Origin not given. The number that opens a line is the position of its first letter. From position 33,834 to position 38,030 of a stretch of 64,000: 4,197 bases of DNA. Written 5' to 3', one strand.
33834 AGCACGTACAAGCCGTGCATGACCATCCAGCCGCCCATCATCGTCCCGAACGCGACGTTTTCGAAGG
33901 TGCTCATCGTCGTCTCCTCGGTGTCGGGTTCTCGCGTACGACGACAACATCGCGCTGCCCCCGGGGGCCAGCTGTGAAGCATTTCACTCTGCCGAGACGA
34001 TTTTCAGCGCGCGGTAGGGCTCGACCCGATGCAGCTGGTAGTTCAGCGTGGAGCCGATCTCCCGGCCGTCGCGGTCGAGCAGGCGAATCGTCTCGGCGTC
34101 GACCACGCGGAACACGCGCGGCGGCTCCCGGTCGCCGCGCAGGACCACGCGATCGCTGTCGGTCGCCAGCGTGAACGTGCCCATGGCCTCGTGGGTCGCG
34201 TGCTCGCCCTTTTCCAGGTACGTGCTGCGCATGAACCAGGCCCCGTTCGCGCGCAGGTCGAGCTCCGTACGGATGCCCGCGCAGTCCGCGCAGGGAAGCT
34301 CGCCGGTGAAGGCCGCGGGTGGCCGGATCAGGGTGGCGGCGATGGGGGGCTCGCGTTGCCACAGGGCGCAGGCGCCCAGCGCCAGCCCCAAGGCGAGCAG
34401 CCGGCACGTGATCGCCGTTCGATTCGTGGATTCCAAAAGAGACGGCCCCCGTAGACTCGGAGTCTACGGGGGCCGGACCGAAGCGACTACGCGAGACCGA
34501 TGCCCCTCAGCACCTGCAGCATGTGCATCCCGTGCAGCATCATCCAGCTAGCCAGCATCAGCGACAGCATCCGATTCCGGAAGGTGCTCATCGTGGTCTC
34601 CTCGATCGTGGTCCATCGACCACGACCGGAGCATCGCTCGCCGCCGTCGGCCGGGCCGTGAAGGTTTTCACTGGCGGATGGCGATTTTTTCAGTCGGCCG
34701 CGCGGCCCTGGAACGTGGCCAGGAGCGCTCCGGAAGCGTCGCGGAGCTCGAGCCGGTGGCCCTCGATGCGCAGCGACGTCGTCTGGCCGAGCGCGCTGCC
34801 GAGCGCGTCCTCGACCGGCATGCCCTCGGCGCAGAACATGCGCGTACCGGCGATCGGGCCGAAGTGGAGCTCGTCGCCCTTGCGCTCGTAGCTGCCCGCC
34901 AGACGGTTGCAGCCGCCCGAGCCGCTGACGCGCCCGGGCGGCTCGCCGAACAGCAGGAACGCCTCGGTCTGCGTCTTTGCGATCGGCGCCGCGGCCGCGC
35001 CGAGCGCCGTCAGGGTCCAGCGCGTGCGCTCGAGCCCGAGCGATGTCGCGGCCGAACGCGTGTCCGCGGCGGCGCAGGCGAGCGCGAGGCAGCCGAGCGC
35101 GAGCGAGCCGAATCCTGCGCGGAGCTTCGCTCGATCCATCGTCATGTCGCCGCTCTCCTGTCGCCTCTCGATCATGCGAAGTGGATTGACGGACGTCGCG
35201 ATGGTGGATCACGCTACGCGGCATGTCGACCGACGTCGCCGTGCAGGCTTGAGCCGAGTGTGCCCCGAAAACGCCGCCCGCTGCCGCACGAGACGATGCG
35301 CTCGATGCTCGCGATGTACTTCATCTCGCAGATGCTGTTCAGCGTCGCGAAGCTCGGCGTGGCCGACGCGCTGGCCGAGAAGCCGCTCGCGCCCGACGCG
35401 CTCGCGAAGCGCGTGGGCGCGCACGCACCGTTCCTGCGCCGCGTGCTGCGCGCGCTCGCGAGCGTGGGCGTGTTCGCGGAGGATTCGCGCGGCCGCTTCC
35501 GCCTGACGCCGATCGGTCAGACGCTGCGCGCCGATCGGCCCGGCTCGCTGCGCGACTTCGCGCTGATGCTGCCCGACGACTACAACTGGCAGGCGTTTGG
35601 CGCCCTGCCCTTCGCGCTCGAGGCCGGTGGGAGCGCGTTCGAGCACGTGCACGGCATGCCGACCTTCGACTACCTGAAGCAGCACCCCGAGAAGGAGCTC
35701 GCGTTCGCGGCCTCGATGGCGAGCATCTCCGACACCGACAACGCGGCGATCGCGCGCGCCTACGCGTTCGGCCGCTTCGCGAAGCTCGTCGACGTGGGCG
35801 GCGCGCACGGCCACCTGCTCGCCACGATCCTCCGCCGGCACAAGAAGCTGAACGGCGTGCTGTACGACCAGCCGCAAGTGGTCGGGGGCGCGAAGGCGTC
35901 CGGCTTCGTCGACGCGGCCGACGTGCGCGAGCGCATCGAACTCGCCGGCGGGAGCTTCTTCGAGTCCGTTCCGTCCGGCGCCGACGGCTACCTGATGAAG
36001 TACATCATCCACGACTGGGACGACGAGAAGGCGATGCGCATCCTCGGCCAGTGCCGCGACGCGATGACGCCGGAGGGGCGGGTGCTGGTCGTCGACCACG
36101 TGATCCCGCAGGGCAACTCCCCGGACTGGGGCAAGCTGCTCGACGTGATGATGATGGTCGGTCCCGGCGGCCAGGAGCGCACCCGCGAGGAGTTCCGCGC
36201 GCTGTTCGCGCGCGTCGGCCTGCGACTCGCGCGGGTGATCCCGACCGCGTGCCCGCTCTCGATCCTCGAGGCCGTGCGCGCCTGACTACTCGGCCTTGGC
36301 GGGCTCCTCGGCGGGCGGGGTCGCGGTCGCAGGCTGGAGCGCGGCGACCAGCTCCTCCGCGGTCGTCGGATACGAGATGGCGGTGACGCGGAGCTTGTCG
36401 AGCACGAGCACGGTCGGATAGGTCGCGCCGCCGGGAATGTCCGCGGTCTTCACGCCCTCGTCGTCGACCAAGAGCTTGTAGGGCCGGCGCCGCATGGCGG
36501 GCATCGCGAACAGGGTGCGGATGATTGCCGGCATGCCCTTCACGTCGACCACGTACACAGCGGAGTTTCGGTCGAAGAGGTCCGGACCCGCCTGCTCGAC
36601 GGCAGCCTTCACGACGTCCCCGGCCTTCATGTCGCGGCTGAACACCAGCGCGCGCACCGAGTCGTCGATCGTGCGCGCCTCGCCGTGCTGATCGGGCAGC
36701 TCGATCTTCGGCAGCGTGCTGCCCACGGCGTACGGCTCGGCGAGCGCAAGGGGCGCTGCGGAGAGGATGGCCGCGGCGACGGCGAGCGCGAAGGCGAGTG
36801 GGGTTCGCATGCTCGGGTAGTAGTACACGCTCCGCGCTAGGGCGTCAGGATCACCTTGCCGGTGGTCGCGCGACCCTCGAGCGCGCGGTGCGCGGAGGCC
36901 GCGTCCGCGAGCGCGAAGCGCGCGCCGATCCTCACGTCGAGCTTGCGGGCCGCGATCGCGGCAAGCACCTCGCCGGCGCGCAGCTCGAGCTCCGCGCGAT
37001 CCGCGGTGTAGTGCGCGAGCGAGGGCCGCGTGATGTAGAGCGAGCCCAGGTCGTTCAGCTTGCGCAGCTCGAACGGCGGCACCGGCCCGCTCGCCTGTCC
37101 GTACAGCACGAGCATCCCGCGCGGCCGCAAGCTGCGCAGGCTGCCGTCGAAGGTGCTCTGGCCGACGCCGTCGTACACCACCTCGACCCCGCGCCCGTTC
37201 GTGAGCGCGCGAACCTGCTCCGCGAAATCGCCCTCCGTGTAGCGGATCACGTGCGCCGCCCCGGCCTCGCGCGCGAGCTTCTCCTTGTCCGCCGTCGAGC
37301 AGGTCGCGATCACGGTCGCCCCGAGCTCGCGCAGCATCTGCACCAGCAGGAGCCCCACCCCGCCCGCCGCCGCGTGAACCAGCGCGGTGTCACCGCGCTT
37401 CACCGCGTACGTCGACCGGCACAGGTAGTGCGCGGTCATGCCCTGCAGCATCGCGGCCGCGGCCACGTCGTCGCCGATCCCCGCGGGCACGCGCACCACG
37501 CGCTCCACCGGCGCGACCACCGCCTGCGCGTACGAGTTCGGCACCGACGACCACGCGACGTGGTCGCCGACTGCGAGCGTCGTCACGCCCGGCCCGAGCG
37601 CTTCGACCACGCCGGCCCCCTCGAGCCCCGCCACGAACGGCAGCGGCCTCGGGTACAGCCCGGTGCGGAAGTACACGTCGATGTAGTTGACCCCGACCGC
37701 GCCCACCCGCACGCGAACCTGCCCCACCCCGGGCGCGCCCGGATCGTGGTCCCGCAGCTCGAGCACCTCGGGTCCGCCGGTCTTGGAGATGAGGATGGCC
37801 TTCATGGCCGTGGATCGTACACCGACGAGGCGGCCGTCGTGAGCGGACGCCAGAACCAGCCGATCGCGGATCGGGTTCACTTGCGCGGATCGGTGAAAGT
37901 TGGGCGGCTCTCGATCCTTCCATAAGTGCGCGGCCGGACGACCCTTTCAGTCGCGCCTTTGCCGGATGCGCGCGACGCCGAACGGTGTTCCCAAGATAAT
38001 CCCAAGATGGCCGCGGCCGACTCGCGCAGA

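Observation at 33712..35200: Duplicated module: lipoprotein (HslJ/META-like, then NlpE-N-like) each followed by a conserved 31–34 aa Met/His/Trp-rich membrane peptide with its own RBS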

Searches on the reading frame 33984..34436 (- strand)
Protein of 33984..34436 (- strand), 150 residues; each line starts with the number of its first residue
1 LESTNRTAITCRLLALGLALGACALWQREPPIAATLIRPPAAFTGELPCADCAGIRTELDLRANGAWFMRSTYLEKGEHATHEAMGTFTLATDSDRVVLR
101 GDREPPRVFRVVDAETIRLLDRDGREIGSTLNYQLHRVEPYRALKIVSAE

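Call 4: search_protein_families(library=pfam, proteins=[window:33984-34436:-], max_evalue=1)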
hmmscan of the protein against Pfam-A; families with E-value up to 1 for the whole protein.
window:33984-34436:- (150 aa): 1 family
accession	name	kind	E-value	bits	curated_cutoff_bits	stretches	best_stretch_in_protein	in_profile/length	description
PF04170.18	NlpE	-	5.4e-20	72.5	22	1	43-129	1-85/86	NlpE N-terminal domain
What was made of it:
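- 33984..34436 (-): NlpE N-terminal-domain lipoprotein gene (TTG start, CxxC motif CADC). Its stop codon lies inside palindrome B. Pfam PF04170 5e-20 (call 4).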

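Call 17: search_protein_families(library=ncbifam, proteins=[window:33984-34436:-], max_evalue=10)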
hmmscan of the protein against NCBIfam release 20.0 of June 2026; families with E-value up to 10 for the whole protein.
window:33984-34436:- (150 aa): 2 families
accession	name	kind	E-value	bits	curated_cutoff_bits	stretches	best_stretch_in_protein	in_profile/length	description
NF007814.1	PRK10523.1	equivalog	6.6e-20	71.5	243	1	30-139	31-138/233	envelope stress response activation lipoprotein NlpE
NF038353.1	FxLYD_dom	domain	0.12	12.3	23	1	116-133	24-41/71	FxLYD domain-containing protein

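Call 19: find_encoding_contigs(protein=window:33984-34436:-, flank=10000, max_places=10)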
Protein window:33984-34436:- (150 aa): no gene with exactly this product is on record in the collection.

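Call 41: find_homologous_proteins(query=window:33987-34436:-, max_evalue=1e-10)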
Query window:33987-34436:- (150 aa): 20 proteins with E <= 1e-10 among 128 candidates.
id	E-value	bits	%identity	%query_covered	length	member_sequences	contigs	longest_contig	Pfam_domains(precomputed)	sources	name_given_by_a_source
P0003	1.2e-84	299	99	90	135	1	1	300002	PF04170.19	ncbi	ncbi:MAG: copper resistance protein NlpE [Myxococcota bacterium]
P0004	3.4e-74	265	79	100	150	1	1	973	PF04170.19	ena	-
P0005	6.4e-71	255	77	100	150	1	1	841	PF04170.19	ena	-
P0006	8.0e-71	254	76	100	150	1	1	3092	PF04170.19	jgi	jgi:uncharacterized lipoprotein NlpE involved in copper resistance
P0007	3.5e-69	249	82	93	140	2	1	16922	PF04170.19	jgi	jgi:copper homeostasis protein (lipoprotein)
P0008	3.1e-64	233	77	83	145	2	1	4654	PF04170.19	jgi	jgi:uncharacterized lipoprotein NlpE involved in copper resistance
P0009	1.7e-63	231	78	84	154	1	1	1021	PF04170.19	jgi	jgi:copper homeostasis protein (lipoprotein)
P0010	2.4e-63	230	71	100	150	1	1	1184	PF04170.19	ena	-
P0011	7.0e-58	212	71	90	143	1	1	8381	PF04170.19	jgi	jgi:uncharacterized lipoprotein NlpE involved in copper resistance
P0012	1.7e-57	211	74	83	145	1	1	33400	PF04170.19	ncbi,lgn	-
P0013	5.2e-56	206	68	95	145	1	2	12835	PF04170.19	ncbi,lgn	-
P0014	1.3e-55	205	70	89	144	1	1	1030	PF04170.19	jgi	-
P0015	2.0e-52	195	71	84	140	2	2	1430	PF04170.19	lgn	-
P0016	2.4e-52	194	76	70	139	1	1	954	PF04170.19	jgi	jgi:uncharacterized lipoprotein NlpE involved in copper resistance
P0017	4.4e-51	190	74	77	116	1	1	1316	PF04170.19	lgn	-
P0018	5.2e-51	190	67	75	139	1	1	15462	PF04170.19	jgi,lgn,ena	-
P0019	3.0e-50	188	61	97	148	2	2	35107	PF04170.19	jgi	-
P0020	1.7e-48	182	72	77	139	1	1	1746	PF04170.19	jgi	jgi:uncharacterized lipoprotein NlpE involved in copper resistance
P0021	1.3e-47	179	63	91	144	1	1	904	PF04170.19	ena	-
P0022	1.1e-46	176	61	91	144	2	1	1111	PF04170.19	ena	-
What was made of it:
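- Sources name the neighbouring gene 'copper resistance/homeostasis protein NlpE' (call 41).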

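Call 42: find_encoding_contigs(protein=P0003, flank=3000, max_places=2)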
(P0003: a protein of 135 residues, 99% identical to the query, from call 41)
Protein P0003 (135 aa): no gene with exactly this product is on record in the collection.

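Call 43: find_encoding_contigs(protein=P0007, flank=6000, max_places=2)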
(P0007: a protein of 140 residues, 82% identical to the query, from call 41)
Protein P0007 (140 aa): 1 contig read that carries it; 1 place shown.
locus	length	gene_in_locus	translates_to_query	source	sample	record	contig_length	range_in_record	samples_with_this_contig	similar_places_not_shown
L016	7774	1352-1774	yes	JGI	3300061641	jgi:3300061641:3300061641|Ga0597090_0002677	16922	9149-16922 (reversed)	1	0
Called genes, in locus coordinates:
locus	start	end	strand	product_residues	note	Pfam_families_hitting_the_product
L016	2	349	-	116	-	?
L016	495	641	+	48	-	-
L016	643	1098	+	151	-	PF03724:META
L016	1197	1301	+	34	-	-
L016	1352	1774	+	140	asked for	PF04170:NlpE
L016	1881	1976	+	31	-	-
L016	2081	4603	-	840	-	PF11897:DUF3417, PF00343:Phosphorylase, PF28476:GlgP_C (faint)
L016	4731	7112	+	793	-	PF09364:XFP_N, PF03894:XFP, PF09363:XFP_C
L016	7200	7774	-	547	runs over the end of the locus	PF00118:Cpn60_TCP1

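Call 44: find_encoding_contigs(protein=P0012, flank=6000, max_places=2)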
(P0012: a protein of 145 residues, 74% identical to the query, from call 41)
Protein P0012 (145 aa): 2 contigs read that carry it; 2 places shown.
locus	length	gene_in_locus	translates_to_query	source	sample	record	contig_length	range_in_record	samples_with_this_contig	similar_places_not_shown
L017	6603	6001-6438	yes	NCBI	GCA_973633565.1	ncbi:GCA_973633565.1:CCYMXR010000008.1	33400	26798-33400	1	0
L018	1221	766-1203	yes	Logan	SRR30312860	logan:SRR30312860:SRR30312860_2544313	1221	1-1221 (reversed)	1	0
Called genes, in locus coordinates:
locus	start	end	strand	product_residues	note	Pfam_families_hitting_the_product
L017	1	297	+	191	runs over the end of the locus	-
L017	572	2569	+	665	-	-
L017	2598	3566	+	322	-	PF08240:ADH_N, PF00107:ADH_zinc_N, PF13602:ADH_zinc_N_2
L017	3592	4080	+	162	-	-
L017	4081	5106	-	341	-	PF08100:Dimerisation, PF00891:Methyltransf_2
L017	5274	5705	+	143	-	PF03724:META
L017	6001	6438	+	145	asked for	PF04170:NlpE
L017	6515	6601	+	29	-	?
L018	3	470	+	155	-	?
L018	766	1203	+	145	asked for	PF04170:NlpE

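Call 45: find_encoding_contigs(protein=P0013, flank=6000, max_places=2)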
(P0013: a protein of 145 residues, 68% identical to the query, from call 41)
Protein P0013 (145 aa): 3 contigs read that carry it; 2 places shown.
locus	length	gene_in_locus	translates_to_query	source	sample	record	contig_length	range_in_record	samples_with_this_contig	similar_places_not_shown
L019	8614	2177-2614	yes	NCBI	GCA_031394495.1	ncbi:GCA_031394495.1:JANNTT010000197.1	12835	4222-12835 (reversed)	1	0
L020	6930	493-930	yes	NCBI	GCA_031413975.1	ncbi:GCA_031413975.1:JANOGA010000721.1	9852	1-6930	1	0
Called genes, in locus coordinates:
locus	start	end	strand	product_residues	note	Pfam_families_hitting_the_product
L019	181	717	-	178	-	PF14366:DUF4410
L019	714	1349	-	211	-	-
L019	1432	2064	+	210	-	-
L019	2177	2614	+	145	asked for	PF04170:NlpE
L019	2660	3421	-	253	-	PF13489:Methyltransf_23, PF01209:Ubie_methyltran, PF08241:Methyltransf_11, PF08242:Methyltransf_12, PF13649:Methyltransf_25, PF13847:Methyltransf_31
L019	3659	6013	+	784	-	-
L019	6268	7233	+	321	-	PF08240:ADH_N, PF00107:ADH_zinc_N, PF13602:ADH_zinc_N_2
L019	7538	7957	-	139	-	PF08332:CaMKII_AD (weak), PF13474:SnoaL_3, PF14534:DUF4440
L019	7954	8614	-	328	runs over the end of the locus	PF00296:Bac_luciferase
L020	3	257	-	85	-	?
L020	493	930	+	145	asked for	PF04170:NlpE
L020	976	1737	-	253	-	PF13489:Methyltransf_23, PF01209:Ubie_methyltran, PF08241:Methyltransf_11, PF08242:Methyltransf_12, PF13649:Methyltransf_25, PF13847:Methyltransf_31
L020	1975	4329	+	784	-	-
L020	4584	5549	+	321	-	PF08240:ADH_N, PF00107:ADH_zinc_N, PF13602:ADH_zinc_N_2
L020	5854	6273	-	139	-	PF08332:CaMKII_AD (weak), PF13474:SnoaL_3, PF14534:DUF4440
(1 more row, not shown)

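Call 46: find_encoding_contigs(protein=P0019, flank=6000, max_places=2)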
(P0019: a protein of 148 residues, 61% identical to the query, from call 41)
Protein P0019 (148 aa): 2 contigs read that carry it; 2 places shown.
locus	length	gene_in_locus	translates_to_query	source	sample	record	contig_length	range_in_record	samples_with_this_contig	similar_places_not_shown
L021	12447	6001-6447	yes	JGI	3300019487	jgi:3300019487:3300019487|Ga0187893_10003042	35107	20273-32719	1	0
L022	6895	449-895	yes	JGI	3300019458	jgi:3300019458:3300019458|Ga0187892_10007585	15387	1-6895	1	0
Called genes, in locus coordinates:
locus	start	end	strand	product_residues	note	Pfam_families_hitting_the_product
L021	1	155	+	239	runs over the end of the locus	PF01138:RNase_PH, PF03725:RNase_PH_C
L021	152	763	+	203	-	PF01725:Ham1p_like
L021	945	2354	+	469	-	-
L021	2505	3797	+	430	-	-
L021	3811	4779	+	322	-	PF08240:ADH_N, PF00107:ADH_zinc_N, PF13602:ADH_zinc_N_2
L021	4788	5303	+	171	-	-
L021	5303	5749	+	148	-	PF03724:META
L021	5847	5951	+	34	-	-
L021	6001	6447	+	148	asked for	PF04170:NlpE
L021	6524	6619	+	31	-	-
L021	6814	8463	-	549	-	PF00118:Cpn60_TCP1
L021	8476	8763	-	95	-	PF00166:Cpn10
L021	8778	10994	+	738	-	-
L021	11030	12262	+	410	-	PF00067:p450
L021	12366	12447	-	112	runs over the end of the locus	PF00543:P-II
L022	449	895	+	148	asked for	PF04170:NlpE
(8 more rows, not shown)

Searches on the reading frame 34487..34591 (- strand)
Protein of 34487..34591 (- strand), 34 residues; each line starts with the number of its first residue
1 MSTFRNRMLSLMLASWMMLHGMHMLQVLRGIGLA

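Call 4: search_protein_families(library=pfam, proteins=[window:34487-34591:-], max_evalue=1)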
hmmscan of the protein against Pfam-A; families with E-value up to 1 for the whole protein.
window:34487-34591:- (34 aa): 0 families

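Call 17: search_protein_families(library=ncbifam, proteins=[window:34490-34591:-], max_evalue=10)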
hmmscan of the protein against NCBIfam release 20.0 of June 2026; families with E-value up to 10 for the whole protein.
seq(34 aa): 0 families

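Call 20: search_dna_similar(query=window:34490-34591:-, collection=plasmids, mode=protein, max_evalue=10)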
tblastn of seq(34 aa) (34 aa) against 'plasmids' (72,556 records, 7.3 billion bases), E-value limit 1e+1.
No match.
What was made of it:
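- Tried and rejected: tblastn of pepA against plasmids found nothing (call 20).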

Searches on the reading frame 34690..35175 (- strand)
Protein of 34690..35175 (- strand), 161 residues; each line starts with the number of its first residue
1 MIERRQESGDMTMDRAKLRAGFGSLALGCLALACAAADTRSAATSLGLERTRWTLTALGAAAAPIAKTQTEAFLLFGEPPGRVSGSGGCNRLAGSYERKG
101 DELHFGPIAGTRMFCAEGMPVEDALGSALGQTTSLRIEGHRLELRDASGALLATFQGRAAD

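Call 4: search_protein_families(library=pfam, proteins=[window:34690-35175:-], max_evalue=1)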
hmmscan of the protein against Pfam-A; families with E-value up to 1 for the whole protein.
window:34690-35175:- (161 aa): 1 family
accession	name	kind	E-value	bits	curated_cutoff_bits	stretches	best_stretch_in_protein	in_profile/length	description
PF03724.22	META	-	3e-24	85.6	24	1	48-155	4-108/109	META domain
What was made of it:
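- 34690..35145 (-): META-domain (HslJ-like) lipoprotein gene. Likely start is ATG 35145, with GGAGAG 7 nt upstream. An alternative ATG lies at 35175. Pfam PF03724 3e-24 (call 4).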

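Call 17: search_protein_families(library=ncbifam, proteins=[window:34690-35175:-], max_evalue=10)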
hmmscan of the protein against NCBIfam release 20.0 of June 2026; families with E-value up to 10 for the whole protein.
window:34690-35175:- (161 aa): 2 families
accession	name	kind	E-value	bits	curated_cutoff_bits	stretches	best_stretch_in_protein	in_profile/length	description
NF007766.0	PRK10449.1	equivalog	1.2e-05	25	168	1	26-144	8-124/140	heat shock protein HslJ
NF052249.1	ComI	equivalog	0.037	13.8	55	1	119-126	1-8/30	competence inhibitor ComI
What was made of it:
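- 34690..35145 (-): NCBIfam HslJ 1e-5, below its cutoff (call 17).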

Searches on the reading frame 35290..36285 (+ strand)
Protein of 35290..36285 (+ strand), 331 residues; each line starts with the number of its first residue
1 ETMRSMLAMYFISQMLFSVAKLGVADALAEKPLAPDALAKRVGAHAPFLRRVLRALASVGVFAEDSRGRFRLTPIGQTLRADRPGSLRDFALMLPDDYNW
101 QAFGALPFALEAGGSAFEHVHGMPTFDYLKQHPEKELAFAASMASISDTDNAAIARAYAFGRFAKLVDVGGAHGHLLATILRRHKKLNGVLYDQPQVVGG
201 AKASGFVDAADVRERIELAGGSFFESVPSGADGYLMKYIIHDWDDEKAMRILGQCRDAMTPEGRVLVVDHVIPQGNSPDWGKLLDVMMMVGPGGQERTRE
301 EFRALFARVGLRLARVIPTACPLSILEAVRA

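Call 35: search_protein_families(library=pfam, proteins=[window:35290-36285:+], max_evalue=0.001)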
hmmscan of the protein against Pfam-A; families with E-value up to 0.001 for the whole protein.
window:35290-36285:+ (331 aa): 3 families
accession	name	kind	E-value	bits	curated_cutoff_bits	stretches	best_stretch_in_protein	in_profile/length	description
PF00891.24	Methyltransf_2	-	4.9e-44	150.6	22.3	1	112-311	10-209/210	O-methyltransferase domain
PF08100.18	Dimerisation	-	2.1e-16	59.9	25.6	1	6-79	12-90/93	O-methyltransferase dimerisation domain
PF25213.1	HVO_A0261_N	-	3.5e-07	30.4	35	1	16-79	8-70/86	HVO_A0261 N-terminal domain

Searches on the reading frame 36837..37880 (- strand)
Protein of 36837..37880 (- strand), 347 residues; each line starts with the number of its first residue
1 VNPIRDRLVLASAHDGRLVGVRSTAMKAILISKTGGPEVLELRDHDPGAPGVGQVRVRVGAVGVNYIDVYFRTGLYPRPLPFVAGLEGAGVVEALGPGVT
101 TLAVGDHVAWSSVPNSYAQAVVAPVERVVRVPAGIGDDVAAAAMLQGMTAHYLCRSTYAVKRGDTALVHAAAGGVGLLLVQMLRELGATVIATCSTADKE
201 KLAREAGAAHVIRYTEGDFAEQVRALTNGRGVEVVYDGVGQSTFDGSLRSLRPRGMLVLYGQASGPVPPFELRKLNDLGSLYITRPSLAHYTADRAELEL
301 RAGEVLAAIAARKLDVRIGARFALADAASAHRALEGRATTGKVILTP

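Call 35: search_protein_families(library=pfam, proteins=[window:36837-37880:-], max_evalue=0.001)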
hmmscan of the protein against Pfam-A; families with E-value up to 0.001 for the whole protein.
window:36837-37880:- (347 aa): 3 families
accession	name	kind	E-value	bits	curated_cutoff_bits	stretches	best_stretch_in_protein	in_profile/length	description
PF00107.32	ADH_zinc_N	-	3.3e-26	92.2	31.8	1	174-276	1-103/129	Zinc-binding dehydrogenase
PF13602.12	ADH_zinc_N_2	-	1e-20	75.4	27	1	207-345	2-134/134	Zinc-binding dehydrogenase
PF08240.17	ADH_N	-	2.7e-15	56.9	23.5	1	53-121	3-92/104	Alcohol dehydrogenase GroES-like domain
